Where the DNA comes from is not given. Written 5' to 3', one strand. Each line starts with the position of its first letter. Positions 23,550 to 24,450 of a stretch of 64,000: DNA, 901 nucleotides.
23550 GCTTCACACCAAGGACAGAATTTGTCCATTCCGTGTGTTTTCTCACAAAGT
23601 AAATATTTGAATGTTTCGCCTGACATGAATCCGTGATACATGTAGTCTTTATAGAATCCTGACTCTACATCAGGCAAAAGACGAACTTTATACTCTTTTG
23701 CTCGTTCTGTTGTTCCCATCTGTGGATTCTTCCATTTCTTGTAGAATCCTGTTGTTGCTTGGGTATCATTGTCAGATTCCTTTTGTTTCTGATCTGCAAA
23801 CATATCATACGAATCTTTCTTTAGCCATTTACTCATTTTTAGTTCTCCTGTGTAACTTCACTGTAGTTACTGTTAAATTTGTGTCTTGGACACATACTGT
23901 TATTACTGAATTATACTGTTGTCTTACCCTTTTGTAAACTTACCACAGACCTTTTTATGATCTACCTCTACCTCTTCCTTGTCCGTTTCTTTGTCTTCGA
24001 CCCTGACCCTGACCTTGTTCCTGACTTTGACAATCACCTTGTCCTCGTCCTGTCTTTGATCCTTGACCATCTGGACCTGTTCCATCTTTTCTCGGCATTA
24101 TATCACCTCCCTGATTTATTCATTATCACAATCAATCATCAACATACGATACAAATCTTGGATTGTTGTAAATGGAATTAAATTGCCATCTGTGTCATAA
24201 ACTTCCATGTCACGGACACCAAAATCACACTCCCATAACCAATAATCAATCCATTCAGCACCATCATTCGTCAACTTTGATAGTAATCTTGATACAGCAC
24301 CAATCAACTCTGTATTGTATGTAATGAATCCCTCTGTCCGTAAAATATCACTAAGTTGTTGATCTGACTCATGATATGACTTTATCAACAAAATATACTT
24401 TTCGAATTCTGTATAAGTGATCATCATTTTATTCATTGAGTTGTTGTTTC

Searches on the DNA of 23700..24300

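Call 94: search_rna_families(source=window, start=23700, end=24300, threshold=evalue, max_evalue=1)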
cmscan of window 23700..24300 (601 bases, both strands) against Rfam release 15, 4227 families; matches with E-value up to 1: 0.
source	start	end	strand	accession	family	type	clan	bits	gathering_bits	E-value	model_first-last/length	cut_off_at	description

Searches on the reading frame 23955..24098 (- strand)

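Call 97: search_protein_families(library=pfam, proteins=[window:23955-24098:-], max_evalue=0.1)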
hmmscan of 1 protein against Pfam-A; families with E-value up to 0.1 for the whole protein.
window:23955-24098:- (47 aa): 1 family
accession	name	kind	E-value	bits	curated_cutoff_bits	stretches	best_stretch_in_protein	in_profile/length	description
PF17253.7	DUF5320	-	4.3e-08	34.7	27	1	1-46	1-52/99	Family of unknown function (DUF5320)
